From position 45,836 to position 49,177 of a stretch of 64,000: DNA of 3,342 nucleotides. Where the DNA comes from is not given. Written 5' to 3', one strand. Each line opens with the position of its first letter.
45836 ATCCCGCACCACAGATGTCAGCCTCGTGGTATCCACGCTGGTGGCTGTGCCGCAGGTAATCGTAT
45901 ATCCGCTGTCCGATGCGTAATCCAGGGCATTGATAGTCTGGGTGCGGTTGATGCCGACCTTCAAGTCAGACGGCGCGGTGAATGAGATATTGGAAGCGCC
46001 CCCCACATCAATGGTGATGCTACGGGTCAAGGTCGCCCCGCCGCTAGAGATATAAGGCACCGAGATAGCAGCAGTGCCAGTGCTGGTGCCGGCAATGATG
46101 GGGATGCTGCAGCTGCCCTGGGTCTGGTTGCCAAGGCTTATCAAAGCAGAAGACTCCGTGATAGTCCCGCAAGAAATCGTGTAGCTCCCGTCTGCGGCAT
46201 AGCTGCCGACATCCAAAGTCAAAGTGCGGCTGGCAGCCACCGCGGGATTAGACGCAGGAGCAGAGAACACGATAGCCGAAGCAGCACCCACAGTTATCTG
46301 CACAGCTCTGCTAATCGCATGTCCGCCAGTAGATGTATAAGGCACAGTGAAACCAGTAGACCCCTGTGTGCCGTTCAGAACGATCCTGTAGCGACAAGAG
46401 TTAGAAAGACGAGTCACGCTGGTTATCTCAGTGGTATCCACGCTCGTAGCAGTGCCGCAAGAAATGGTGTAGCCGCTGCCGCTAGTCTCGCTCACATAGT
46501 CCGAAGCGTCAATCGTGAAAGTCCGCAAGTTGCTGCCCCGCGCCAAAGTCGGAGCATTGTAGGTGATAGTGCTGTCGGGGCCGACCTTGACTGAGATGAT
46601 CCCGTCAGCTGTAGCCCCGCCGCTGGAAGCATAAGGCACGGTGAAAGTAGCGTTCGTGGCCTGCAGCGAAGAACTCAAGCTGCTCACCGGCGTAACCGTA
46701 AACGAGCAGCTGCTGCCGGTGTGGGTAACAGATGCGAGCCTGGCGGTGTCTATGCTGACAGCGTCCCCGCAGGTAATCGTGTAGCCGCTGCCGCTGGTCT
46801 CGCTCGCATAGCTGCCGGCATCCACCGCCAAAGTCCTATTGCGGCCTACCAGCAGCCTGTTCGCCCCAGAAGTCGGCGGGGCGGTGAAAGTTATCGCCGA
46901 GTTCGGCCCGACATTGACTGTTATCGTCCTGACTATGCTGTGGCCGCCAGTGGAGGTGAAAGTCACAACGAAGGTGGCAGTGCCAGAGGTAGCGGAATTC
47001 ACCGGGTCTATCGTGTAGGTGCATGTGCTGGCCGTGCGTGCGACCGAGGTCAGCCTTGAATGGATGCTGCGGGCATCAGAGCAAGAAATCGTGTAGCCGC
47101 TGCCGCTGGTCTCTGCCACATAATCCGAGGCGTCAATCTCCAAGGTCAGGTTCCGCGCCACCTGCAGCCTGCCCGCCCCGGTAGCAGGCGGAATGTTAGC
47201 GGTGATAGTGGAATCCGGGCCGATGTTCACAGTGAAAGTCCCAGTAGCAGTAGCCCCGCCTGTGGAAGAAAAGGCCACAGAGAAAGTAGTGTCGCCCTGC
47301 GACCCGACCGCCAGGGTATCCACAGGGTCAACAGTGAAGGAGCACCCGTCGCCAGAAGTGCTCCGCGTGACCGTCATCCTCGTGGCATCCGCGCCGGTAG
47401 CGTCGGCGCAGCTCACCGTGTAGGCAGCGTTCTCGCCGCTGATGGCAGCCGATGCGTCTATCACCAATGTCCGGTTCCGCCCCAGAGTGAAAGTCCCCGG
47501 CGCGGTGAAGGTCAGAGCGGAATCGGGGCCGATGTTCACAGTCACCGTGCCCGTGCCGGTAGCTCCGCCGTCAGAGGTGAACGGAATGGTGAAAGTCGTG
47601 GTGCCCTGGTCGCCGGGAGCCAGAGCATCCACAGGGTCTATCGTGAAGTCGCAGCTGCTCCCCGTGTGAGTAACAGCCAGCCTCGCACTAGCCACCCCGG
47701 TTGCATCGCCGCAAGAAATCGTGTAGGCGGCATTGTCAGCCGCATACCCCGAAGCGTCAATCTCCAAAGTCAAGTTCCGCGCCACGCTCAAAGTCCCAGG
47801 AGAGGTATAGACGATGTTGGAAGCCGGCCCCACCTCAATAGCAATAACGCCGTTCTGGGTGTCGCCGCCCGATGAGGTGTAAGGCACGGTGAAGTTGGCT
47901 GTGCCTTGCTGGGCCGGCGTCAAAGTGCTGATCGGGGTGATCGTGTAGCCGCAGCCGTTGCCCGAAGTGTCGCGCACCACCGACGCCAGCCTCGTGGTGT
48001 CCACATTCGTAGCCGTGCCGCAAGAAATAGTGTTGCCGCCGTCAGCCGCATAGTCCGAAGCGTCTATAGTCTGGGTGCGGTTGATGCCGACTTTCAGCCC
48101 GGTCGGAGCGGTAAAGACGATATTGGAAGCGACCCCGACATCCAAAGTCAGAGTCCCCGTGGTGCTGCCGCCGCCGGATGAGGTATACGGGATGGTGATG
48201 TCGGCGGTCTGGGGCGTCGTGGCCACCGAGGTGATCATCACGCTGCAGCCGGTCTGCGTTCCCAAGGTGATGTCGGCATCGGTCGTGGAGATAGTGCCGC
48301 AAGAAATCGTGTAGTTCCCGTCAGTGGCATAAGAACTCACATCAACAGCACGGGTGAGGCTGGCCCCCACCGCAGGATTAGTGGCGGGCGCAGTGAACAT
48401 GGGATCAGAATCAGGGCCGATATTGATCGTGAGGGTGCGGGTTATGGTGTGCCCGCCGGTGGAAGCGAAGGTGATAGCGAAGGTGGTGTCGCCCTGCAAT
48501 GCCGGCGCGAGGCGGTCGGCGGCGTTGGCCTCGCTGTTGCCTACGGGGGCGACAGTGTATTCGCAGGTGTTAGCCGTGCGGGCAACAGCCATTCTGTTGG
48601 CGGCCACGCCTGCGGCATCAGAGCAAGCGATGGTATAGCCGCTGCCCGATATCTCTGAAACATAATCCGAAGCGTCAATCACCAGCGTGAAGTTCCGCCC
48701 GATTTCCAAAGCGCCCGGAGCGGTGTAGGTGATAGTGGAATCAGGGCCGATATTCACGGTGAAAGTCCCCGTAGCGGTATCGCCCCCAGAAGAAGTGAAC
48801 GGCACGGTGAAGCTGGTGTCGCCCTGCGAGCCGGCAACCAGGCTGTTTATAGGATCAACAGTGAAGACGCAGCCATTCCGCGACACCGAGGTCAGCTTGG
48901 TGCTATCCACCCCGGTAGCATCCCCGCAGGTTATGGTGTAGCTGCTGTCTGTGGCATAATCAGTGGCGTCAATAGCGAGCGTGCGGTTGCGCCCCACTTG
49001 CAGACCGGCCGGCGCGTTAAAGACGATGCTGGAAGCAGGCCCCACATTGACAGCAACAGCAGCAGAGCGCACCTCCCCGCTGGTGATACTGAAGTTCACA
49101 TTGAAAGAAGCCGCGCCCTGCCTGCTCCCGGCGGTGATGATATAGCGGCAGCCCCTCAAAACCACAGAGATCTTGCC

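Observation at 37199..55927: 18.7-kb single ORF encoding ~55 tandem two-cysteine modules: a giant adhesin-like protein with an unassigned repeat family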

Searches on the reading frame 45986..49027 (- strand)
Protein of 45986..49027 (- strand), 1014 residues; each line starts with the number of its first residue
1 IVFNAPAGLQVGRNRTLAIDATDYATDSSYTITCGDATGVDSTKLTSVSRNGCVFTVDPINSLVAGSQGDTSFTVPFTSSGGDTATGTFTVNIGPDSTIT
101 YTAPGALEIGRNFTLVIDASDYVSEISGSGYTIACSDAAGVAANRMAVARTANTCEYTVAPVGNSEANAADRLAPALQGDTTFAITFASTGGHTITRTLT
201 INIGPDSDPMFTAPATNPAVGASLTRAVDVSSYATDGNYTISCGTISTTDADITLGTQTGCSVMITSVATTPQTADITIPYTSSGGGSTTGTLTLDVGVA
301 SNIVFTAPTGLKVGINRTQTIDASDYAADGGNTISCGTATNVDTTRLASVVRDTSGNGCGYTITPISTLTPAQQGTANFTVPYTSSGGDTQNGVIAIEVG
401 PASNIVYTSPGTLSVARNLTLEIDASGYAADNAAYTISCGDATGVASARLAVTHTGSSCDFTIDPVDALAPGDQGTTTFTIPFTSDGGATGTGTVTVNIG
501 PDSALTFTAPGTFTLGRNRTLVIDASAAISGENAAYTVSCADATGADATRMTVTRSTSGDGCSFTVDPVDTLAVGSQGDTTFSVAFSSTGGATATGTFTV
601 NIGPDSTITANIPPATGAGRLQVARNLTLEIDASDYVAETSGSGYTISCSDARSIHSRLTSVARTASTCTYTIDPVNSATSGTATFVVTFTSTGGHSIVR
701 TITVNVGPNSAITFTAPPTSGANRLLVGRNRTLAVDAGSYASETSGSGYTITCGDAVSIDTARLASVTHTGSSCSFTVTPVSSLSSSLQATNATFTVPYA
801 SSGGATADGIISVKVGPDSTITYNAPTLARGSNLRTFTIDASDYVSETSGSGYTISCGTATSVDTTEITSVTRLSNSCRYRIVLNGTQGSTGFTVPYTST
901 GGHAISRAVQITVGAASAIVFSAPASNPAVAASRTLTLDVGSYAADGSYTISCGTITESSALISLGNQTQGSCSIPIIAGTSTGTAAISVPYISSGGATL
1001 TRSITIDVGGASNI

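Call 27: find_related_loci(query=window:45986-49027:-, collection=genome_contigs, flank=3000)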
Query window:45986-49027:- (1014 aa) in genome_contigs; peptide patterns used: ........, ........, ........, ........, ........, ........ (x = any residue, [..] = any of these).
81 stretches matched a pattern; 1 encode a relative of the query (tblastn E <= 1e-3); 1 distinct loci.
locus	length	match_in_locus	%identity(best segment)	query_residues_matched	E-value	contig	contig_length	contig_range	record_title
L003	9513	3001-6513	37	1-1014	4e-143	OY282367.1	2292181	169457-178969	MAG: uncultured Acidimicrobiales bacterium genome assembly, chromosome: 1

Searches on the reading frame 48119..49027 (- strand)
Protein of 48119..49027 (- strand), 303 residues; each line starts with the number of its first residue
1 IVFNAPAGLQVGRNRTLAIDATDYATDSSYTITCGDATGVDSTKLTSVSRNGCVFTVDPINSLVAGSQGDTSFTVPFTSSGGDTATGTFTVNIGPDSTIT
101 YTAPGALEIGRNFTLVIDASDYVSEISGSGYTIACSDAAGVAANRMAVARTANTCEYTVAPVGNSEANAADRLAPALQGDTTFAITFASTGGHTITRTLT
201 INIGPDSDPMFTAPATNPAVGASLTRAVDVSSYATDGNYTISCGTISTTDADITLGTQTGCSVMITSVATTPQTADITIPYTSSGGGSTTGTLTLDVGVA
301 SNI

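Call 16: find_homologous_proteins(query=window:48119-49027:-)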
Query window:48119-49027:- (303 aa): 56 proteins with E <= 0.001 among 5314 candidates.
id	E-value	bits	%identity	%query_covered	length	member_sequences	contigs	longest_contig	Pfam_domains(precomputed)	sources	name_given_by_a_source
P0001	1.6e-103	364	59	68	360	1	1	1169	PF26580.1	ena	-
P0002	3.6e-101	357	42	89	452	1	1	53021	-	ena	-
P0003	4.2e-99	350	50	100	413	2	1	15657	-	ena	-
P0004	8.8e-96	339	48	94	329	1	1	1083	-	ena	-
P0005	4.1e-94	333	53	76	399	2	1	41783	-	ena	-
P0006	7.0e-84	300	42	94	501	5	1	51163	-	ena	-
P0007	1.2e-81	292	58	70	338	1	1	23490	-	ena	-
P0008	9.4e-79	283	43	92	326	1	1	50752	-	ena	-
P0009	4.8e-78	281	40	100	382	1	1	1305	-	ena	-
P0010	9.3e-78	280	43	95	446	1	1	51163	-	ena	-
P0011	5.9e-77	277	48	71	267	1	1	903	-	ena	-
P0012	3.2e-76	275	53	75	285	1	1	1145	-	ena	-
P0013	1.9e-75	272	56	71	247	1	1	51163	-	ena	-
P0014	1.8e-73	266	53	70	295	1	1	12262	-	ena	-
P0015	3.0e-73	265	67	58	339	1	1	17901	-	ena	-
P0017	1.9e-69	252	54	75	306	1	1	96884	-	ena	-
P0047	1.3e-30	125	31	82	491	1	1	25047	PF18079.7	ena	-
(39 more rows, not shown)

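Call 17: find_encoding_contigs(protein=P0006, flank=10000, max_places=3)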
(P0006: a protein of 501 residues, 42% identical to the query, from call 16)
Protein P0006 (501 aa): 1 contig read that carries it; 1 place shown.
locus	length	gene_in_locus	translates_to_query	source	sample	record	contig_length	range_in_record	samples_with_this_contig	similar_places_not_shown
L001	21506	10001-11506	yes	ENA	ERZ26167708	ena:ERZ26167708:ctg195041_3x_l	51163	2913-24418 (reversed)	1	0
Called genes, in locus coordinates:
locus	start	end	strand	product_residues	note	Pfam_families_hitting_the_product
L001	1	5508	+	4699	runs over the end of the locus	PF00560:LRR_1 (faint), PF12799:LRR_4 (faint), PF13855:LRR_8 (weak), PF23598:LRR_14, PF13855:LRR_8 (weak), PF23598:LRR_14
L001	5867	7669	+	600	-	-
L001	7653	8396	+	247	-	-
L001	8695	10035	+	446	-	-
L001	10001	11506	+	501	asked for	-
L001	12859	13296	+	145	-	PF11290:DUF3090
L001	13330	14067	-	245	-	PF00795:CN_hydrolase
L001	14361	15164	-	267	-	-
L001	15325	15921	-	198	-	PF00694:Aconitase_C, PF27512:LeuD (weak), PF27434:LeuD_C (weak)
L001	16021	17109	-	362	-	PF00155:Aminotran_1_2, PF01212:Beta_elim_lyase (weak), PF00266:Aminotran_5, PF01041:DegT_DnrJ_EryC1, PF01053:Cys_Met_Meta_PP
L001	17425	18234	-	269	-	PF01553:Acyltransferase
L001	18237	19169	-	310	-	PF00106:adh_short, PF08659:KR, PF13561:adh_short_C2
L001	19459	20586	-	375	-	-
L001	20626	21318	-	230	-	PF00300:His_Phos_1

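Call 18: find_encoding_contigs(protein=P0017, flank=10000, max_places=3)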
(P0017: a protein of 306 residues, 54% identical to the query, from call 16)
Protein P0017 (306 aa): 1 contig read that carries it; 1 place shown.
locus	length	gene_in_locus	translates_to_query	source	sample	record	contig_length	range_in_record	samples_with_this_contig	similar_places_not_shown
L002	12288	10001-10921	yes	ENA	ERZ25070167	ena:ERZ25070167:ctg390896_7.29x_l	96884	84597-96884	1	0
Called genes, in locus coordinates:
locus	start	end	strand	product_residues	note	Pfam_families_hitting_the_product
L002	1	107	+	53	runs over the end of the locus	-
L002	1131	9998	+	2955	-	PF02927:CelD_N (faint)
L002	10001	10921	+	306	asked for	-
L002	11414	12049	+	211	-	-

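Call 60: search_protein_families(library=pfam, proteins=[P0001, P0047], max_evalue=1)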
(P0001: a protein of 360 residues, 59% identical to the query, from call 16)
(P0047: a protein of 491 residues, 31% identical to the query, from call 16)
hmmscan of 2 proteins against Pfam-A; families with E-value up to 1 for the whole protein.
P0001 (360 aa): 2 families
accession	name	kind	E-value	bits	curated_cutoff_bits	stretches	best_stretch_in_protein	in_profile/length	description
PF12096.13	DUF3572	-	0.098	13.3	25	0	63-100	42-79/84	Protein of unknown function (DUF3572)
PF15780.11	ASH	-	0.42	11.3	27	0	76-134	37-92/98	Abnormal spindle-like microcephaly-assoc'd, ASPM-SPD-2-Hydin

P0047 (491 aa): 7 families
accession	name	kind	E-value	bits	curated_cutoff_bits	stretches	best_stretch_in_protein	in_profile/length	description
PF18079.6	AglB_L1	-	3.4e-06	27.5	23.6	2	30-80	12-62/87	Archaeal glycosylation protein B long peripheral domain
PF18012.7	PH_17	-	0.0034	17.6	22.4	0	27-45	3-21/60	PH domain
PF16800.11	Endopep_inhib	-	0.21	12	29.9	0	33-55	102-124/150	IseA DL-endopeptidase inhibitor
PF03476.21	MOSC_N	-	0.22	11.8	25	0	16-61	62-107/119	MOSC N-terminal beta barrel domain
PF08661.17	Rep_fac-A_3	-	0.25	12.1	23.5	0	22-87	36-98/105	Replication factor A protein 3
PF14155.11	DUF4307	-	0.33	11.3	27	0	18-90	36-106/111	Domain of unknown function (DUF4307)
PF11530.13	Pilin_PilX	-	0.72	10.2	25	0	381-416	78-113/127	Minor type IV pilin, PilX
